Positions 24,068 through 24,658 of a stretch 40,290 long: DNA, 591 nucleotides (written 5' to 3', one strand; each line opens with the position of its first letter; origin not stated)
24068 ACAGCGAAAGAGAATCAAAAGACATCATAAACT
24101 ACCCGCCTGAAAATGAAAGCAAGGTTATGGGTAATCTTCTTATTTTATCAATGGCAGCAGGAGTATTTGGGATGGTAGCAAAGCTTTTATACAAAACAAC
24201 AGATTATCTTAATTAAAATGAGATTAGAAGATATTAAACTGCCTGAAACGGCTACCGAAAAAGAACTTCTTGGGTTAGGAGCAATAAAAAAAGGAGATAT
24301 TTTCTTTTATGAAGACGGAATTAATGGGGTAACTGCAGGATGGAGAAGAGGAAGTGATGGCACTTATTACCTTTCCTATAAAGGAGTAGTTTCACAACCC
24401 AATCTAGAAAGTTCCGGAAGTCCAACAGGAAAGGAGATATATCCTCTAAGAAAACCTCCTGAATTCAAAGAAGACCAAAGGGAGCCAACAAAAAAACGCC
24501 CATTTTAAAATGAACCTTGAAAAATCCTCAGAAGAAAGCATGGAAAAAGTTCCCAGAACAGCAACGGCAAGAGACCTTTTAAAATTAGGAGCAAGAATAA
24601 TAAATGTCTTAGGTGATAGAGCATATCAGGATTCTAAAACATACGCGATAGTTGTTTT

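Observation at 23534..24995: Tight five-gene operon of uncharacterised small proteins, including three tandem paralogs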

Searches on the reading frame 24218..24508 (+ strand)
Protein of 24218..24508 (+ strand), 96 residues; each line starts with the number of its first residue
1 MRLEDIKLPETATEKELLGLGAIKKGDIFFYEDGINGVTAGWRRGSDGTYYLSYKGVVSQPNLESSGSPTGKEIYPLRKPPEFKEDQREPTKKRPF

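Call 4: search_protein_families(library=pfam, proteins=[window:24218-24508:+], max_evalue=1)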
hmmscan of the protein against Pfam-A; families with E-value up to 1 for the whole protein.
window:24218-24508:+ (96 aa): 0 families

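Call 11: find_homologous_proteins(query=A1, max_evalue=0.01)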
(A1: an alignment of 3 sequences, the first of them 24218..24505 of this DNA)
Query A1 (3 sequences) (96 aa, profile of the alignment): 3 proteins with E <= 0.01 among 39 candidates.
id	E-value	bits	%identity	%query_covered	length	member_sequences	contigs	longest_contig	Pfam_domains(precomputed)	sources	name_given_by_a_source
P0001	1.6e-33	133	98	100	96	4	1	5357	-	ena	-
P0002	1.5e-28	117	49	41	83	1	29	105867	-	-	-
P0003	2.8e-20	90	63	17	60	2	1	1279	-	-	-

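Call 12: search_protein_families(library=ncbifam, proteins=[window:24218-24508:+], max_evalue=1)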
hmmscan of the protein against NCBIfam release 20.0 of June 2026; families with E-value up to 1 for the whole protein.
window:24218-24508:+ (96 aa): 0 families

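Call 14: find_encoding_contigs(protein=P0001, flank=10000, max_places=6)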
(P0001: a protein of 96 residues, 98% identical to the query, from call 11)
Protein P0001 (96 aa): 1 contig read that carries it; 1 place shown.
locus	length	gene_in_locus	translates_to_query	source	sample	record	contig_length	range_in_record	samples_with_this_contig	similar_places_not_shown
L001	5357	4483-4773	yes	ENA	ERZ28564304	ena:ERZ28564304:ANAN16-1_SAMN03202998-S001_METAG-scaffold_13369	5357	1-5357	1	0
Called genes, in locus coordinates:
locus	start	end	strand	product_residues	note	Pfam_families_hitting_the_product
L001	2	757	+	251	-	?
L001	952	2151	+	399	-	PF05496:RuvB_N, PF00004:AAA, PF13173:AAA_14 (weak)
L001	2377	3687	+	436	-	PF01935:DUF87, PF05872:HerA_C (faint), PF00004:AAA (faint), PF05707:Zot (faint)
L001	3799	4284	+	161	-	-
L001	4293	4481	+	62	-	-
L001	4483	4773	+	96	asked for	-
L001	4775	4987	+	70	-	-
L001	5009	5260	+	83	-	-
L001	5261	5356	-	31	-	?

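Call 15: find_encoding_contigs(protein=P0002, flank=10000, max_places=10)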
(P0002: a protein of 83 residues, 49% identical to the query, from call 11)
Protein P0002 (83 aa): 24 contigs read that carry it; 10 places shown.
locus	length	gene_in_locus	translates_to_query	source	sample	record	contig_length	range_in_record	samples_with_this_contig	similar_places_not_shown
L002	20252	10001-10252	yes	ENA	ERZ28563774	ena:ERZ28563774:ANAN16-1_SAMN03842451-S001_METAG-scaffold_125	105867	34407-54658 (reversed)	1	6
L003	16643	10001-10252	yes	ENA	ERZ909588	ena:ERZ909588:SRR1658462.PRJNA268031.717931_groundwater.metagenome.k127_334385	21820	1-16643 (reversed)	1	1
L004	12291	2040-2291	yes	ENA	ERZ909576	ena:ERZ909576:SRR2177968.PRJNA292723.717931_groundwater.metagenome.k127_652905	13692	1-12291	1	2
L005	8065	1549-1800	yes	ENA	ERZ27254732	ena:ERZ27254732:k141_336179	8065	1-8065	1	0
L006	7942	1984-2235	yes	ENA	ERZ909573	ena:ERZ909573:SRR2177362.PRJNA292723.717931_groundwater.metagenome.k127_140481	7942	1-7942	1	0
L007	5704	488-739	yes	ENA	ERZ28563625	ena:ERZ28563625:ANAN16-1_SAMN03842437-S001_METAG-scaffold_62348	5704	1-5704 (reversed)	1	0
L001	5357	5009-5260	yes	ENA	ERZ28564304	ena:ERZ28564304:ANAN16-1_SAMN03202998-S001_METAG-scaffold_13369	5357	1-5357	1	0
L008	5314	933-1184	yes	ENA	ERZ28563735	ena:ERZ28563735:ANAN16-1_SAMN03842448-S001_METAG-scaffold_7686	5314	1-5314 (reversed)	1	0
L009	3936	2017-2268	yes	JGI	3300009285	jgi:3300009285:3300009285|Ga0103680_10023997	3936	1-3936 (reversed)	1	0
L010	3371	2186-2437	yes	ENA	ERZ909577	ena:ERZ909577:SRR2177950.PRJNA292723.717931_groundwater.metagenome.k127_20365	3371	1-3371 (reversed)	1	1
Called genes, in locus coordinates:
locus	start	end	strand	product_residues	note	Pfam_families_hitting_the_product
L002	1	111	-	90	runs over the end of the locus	-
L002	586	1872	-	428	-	PF02403:Seryl_tRNA_N, PF00587:tRNA-synt_2b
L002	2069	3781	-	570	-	PF00999:Na_H_Exchanger, PF02254:TrkA_N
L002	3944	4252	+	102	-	PF00338:Ribosomal_S10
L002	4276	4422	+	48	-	-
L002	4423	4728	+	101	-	-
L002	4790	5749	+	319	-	PF05496:RuvB_N (weak), PF13191:AAA_16 (faint), PF00004:AAA, PF13173:AAA_14 (weak), PF13177:DNA_pol3_delta2 (weak), PF21960:RCF1-5-like_lid (weak), PF25361:AAA_lid_RFC1 (weak), PF08542:Rep_fac_C, +1 more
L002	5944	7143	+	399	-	PF05496:RuvB_N, PF00004:AAA, PF13173:AAA_14 (weak)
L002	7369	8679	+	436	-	PF01935:DUF87, PF05872:HerA_C (faint), PF00004:AAA (faint), PF05707:Zot (faint)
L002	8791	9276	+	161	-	-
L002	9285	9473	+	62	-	-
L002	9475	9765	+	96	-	-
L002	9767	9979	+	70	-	-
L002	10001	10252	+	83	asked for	-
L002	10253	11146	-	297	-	PF25133:TYW2_N_2, PF02475:TRM5-TYW2_MTfase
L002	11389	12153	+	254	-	-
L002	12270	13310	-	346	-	PF00752:XPG_N, PF00867:XPG_I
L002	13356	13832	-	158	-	-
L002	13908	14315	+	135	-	-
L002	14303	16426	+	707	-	PF03104:DNA_pol_B_exo1, PF10108:DNA_pol_B_exo2 (faint), PF00136:DNA_pol_B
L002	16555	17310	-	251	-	PF02535:Zip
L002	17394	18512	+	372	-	PF17125:Methyltr_RsmF_N, PF01189:Methyltr_RsmB-F, PF01728:FtsJ (weak)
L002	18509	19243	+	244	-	PF08282:Hydrolase_3, PF03332:PMM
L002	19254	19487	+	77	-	-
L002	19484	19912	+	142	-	PF01467:CTP_transf_like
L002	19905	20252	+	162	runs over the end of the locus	PF13636:Methyltranf_PUA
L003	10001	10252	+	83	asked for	-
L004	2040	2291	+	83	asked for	-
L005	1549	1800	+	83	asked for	-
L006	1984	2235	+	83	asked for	-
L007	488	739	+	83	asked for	-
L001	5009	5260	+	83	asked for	-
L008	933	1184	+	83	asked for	-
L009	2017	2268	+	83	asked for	-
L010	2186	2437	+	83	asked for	-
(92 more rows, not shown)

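Call 21: search_protein_representatives(alignment_id=A1)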
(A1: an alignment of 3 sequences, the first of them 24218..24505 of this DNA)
Query: 3 sequences, 93 profile positions. Proteins with E-value up to 0.001 (for the whole library): 15; up to 1e-10: 3; up to 1e-30: 1. The best 15 are listed.
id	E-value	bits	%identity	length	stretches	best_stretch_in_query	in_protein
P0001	5.0e-34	132.7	-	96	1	1-93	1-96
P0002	4.8e-29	116.7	-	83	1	2-92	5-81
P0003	8.8e-21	90.2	-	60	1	11-68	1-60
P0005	1.7e-09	54.0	-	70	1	1-64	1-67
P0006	1.1e-07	48.2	-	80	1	2-71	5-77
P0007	3.6e-07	46.6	-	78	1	1-59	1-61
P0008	2.8e-06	43.7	-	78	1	2-54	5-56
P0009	1.0e-05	41.9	-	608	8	26-56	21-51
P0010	1.1e-05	41.8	-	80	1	2-63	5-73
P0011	1.3e-05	41.6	-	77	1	1-63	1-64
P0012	1.5e-05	41.3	-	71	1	1-65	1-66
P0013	3.1e-05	40.3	-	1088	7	39-80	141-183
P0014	5.6e-05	39.5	-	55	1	2-53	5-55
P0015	2.3e-04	37.5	-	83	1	7-56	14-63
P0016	6.7e-04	36.1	-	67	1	1-65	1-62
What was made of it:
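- An exhaustive HMMER search of 1.84 billion representatives found about 11 true homologs (call 21).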

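Call 24: find_encoding_contigs(protein=P0007, flank=10000, max_places=4)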
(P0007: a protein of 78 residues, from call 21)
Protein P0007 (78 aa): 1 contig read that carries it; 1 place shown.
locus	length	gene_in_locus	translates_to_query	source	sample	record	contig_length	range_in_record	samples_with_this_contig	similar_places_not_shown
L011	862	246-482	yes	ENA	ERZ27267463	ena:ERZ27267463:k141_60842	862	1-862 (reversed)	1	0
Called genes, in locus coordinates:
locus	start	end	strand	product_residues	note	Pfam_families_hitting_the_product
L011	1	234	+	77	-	?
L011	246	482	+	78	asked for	-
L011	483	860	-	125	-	?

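Call 25: find_homologous_proteins(query=A2, max_evalue=0.01)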
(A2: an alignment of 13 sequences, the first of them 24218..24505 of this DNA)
Query A2 (13 sequences) (96 aa, profile of the alignment): 8 proteins with E <= 0.01 among 473 candidates.
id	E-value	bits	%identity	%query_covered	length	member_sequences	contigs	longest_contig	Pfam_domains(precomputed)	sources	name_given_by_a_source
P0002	7.3e-24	101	49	41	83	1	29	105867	-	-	-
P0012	1.8e-22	97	35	60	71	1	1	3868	-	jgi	jgi:hypothetical protein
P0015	1.8e-22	97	33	47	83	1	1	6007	-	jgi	-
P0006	4.4e-21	92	27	66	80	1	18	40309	-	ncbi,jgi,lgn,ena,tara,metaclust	jgi:hypothetical protein|tara:strand:- start:110 stop:352 length:243 start_codon:yes stop_codon:yes 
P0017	7.1e-18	82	29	50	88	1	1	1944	-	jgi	-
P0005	4.4e-16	76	34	52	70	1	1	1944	-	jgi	-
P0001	3.2e-15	74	98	100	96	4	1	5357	-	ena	-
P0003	8.8e-12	63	63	17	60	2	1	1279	-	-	-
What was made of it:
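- Tried and rejected: The re-search with the 13-member alignment added one member (call 25).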

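Call 26: find_encoding_contigs(protein=P0006, flank=10000, max_places=4)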
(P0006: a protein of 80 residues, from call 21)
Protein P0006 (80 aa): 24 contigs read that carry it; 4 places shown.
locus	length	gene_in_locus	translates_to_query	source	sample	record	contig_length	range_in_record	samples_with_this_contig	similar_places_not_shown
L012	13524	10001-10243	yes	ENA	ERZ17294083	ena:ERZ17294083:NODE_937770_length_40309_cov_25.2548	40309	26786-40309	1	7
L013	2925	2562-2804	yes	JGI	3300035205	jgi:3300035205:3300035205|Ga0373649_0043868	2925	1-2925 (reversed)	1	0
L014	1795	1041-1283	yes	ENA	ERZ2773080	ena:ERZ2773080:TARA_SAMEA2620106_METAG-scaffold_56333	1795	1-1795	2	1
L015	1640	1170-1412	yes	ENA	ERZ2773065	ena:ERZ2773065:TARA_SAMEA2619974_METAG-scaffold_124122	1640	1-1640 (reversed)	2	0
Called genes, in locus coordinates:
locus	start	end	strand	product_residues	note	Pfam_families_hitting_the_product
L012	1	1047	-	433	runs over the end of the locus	PF02403:Seryl_tRNA_N, PF00587:tRNA-synt_2b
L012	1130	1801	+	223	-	-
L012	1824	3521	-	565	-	PF00999:Na_H_Exchanger, PF02254:TrkA_N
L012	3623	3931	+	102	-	PF00338:Ribosomal_S10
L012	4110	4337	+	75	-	-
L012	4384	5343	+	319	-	PF05496:RuvB_N (weak), PF00004:AAA, PF13173:AAA_14 (weak), PF13177:DNA_pol3_delta2 (weak), PF25361:AAA_lid_RFC1 (weak), PF08542:Rep_fac_C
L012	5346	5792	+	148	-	PF00293:NUDIX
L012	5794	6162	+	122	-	PF24963:DUF7768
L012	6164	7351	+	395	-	PF03215:Rad17 (weak), PF05496:RuvB_N (weak), PF13401:AAA_22 (faint), PF00004:AAA, PF13173:AAA_14 (weak)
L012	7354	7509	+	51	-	-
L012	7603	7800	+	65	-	-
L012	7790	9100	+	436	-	PF01935:DUF87, PF05872:HerA_C (faint), PF10412:TrwB_AAD_bind (faint)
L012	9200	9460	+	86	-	-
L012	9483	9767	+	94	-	-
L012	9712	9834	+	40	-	-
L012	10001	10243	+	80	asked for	-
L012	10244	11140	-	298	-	PF13847:Methyltransf_31 (faint), PF25133:TYW2_N_2, PF02475:TRM5-TYW2_MTfase, PF09445:Methyltransf_15 (weak)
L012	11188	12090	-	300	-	-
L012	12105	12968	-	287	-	-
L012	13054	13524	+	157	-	?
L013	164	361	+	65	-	-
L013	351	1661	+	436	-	PF01935:DUF87, PF05872:HerA_C (faint), PF10412:TrwB_AAD_bind (faint)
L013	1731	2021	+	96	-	-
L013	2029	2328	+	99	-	-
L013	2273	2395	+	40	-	-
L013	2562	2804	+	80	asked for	-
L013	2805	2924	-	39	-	?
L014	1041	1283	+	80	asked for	-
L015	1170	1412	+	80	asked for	-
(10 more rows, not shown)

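Call 27: find_encoding_contigs(protein=P0015, flank=10000, max_places=3)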
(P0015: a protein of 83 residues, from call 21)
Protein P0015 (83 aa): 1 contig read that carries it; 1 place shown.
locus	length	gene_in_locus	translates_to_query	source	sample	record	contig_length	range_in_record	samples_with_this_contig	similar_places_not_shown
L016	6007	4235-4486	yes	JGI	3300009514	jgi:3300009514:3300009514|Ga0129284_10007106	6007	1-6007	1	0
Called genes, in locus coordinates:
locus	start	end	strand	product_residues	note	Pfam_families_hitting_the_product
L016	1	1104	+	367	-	?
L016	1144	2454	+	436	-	PF01935:DUF87, PF05872:HerA_C (faint), PF05707:Zot (faint)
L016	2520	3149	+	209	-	-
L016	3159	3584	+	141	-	-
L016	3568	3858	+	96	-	-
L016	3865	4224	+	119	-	-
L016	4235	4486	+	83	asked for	-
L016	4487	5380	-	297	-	PF25133:TYW2_N_2 (weak), PF02475:TRM5-TYW2_MTfase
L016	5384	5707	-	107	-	-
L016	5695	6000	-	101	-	-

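Call 28: find_encoding_contigs(protein=P0012, flank=10000, max_places=3)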
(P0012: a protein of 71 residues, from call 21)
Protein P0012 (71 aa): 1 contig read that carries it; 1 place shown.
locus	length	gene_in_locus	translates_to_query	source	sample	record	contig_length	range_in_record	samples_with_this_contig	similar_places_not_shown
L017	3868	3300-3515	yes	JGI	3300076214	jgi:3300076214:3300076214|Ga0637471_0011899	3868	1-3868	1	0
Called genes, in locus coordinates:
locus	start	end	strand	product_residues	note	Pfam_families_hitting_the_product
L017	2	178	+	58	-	?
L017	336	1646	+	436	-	PF01935:DUF87, PF05872:HerA_C (faint), PF10412:TrwB_AAD_bind (faint), PF05707:Zot (faint)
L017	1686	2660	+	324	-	-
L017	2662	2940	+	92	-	-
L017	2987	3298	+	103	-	-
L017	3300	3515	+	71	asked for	-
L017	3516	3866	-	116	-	?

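Call 29: find_encoding_contigs(protein=P0005, flank=10000, max_places=3)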
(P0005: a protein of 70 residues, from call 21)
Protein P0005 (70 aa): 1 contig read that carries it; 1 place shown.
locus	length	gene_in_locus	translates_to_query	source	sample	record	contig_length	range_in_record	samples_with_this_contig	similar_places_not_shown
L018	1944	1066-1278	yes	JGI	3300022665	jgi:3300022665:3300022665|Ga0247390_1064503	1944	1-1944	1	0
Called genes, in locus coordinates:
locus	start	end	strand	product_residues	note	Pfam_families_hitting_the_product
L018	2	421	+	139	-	?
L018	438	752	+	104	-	-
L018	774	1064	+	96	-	-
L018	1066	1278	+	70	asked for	-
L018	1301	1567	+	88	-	-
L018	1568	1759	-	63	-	-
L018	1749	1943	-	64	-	?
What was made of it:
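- On LGA family (defined here): All members with known context lie in the slot (calls 24, 26-29).
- Every one with genomic context lies between the HerA-like gene and trm5 (calls 24, 26-29).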

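Call 35: find_related_loci(query=A4, collection=genome_contigs, flank=7000)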
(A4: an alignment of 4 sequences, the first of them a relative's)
Query A4 (436 aa) in genome_contigs; peptide patterns used: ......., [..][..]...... (x = any residue, [..] = any of these).
599 stretches matched a pattern (row limit reached: there are more); 582 encode a relative of the query (tblastn E <= 1e-3); the best 80 are kept; 80 distinct loci.
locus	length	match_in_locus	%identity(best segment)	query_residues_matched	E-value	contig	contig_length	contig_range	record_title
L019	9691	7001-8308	78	1-436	0e+0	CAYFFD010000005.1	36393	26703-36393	MAG TPA_asm: Candidatus Woesearchaeota archaeon isolate ERP003628_co1_44 genome assembly, contig: NODE_320_length_36393_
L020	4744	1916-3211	79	1-434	0e+0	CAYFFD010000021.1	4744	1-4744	MAG TPA_asm: Candidatus Woesearchaeota archaeon isolate ERP003628_co1_44 genome assembly, contig: NODE_17596_length_4744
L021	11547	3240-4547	77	1-436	0e+0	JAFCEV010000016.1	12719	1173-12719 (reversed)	Candidatus Pacearchaeota archaeon isolate Meg22_1214_Bin_270 Meg22_1214_Bin_270_scaffold_17881, whole genome shotgun seq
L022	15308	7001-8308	75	1-436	0e+0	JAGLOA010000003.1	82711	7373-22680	MAG: Candidatus Pacearchaeota archaeon isolate RS_7_11 ROV157_7.bin.11.fa_3, whole genome shotgun sequence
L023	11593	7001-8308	75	1-436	0e+0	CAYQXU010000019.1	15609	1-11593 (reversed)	MAG TPA_asm: Candidatus Woesearchaeota archaeon isolate SRP269290_co8_161 genome assembly, contig: NODE_664_length_15609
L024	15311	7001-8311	75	1-436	0e+0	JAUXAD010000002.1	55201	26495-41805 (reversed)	MAG: archaeon isolate CSMAG_2753 CSMAG_2753_k141_503751_length_55201_cov_12.3185, whole genome shotgun sequence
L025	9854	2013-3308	76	3-436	0e+0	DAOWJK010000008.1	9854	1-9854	MAG TPA_asm: Nanoarchaeota archaeon isolate CSMAG_2067 CSMAG_2067_k141_2721197_length_9854_cov_22.0000, whole genome sho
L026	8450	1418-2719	76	1-436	0e+0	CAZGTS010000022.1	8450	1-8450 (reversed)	MAG TPA_asm: Candidatus Woesearchaeota archaeon isolate binchicken_co181_128 genome assembly, contig: NODE_17584_length_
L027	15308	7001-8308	75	1-436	0e+0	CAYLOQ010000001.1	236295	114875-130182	MAG TPA_asm: Candidatus Woesearchaeota archaeon isolate binchicken_co85_6 genome assembly, contig: NODE_6_length_236295_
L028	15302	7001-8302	76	1-436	0e+0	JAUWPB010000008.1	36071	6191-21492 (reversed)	MAG: Nanoarchaeota archaeon isolate CSMAG_2465 CSMAG_2465_k141_1177491_length_36071_cov_47.9424, whole genome shotgun se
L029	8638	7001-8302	76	1-436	0e+0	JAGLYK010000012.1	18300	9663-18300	MAG: Candidatus Pacearchaeota archaeon isolate RS_13_22 ZL320.bin.22.fa_12, whole genome shotgun sequence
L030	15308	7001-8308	73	1-436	0e+0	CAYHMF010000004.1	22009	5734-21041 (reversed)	MAG TPA_asm: Candidatus Woesearchaeota archaeon isolate ERP119705_co13_638 genome assembly, contig: NODE_2926_length_220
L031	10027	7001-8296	76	1-434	0e+0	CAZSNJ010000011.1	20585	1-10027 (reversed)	MAG TPA_asm: Candidatus Woesearchaeota archaeon isolate SRP260945_co4_228 genome assembly, contig: NODE_441_length_20585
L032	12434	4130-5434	76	1-436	0e+0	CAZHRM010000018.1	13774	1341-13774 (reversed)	MAG TPA_asm: Candidatus Woesearchaeota archaeon isolate SRP178699_co3_42 genome assembly, contig: NODE_2395_length_13774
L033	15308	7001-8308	73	1-436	0e+0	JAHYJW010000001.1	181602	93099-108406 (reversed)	MAG: Patescibacteria group bacterium isolate KA32 NODE_10_length_181602_cov_10.666488, whole genome shotgun sequence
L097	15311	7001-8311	72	1-436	0e+0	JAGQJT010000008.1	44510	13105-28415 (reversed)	MAG: Nanoarchaeota archaeon isolate HKST-UBA01 NODE_8_length_44510_cov_5.727027, whole genome shotgun sequence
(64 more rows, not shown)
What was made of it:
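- At least 582 species genomes carry it, at 70-79% identity (call 35).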

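Call 42: search_solved_structures(query=A4, max_evalue=0.001)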
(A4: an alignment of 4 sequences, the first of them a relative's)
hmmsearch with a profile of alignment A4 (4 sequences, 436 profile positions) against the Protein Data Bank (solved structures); distinct sequences matched with E-value up to 0.001: 8.
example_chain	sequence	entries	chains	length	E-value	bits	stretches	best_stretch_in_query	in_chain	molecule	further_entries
8wiv_A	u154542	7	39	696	9.8e-10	41.2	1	296-408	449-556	Helicase HerA central domain-containing protein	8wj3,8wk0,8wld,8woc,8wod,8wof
8xau_A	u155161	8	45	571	1.1e-09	41.1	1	232-406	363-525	ATP-binding protein | HerA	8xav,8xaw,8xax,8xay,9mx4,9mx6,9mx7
8yho_A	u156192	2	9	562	8.4e-09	38.1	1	296-374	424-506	DUF87 domain-containing protein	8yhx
9x1l_A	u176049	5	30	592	1.3e-08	37.5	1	230-371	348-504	DNA helicase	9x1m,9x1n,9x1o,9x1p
9c1m_M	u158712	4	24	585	2.4e-08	36.7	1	241-375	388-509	ATP-binding protein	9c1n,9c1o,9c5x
8ziq_M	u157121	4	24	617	1.8e-07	33.8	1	240-372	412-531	HerA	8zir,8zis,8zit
8j4u_M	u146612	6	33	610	8.7e-06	28.2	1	301-394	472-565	Nucleoside triphosphate hydrolase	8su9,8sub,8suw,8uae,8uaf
4d2i_A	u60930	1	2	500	2.3e-05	26.8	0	267-362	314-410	HERA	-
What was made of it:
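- Closest known: HerA-partner operons. Same: PDB HerA chains match at E 1e-9 (call 42).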

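Call 62: search_protein_families(library=padloc, proteins=[window:24218-24508:+, L002:7369-8679:+, L013:1731-2021:+, L016:3865-4224:+], max_evalue=0.1)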
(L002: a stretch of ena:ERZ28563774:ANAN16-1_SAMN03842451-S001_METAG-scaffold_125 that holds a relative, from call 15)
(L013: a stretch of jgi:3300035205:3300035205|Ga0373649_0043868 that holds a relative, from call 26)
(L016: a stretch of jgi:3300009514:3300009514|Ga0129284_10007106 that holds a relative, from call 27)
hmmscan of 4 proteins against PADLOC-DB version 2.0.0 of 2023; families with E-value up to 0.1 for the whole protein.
window:24218-24508:+ (96 aa): 0 families

L002:7369-8679:+ (436 aa): 24 families
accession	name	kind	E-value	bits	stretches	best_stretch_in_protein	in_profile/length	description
PDLC04140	mad8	-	6.6e-22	76.4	1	40-430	18-314/314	mads_8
PDLC04105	HerA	-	3.2e-21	73.5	2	239-407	380-527/576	-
PDLC04103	HerA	-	4.9e-16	56.2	1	296-404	437-545/579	-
PDLC01055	HerA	-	1.1e-14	52.1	2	294-364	412-482/532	Type III coevolved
PDLC04102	HerA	-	2.2e-14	50.7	2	278-405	497-609/654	-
PDLC02188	HerA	-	1.3e-13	48.6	1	232-405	366-532/578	-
PDLC04106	HerA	-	2e-13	47.8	1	292-379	503-595/667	-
PDLC04104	HerA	-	3.5e-12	43.7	1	294-415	214-334/379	-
PDLC02185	HerA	-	2e-10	38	1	304-403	449-549/585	-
PDLC02684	DndH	-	4e-10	35.9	1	52-362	1370-1654/1715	DndH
PDLC04100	HerA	-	1e-09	35.7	1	304-381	443-524/580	-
PDLC04097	HerA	-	2.2e-09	34.5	1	297-394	470-573/618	-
PDLC02685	DndH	-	2.6e-09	33.4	1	186-374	1468-1634/1678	DndH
PDLC04098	HerA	-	2e-08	31.3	1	238-397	484-627/686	-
PDLC04787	PDC-S01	-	0.0004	17.4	1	37-97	15-74/412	-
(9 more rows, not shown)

L013:1731-2021:+ (96 aa): 0 families

L016:3865-4224:+ (119 aa): 0 families
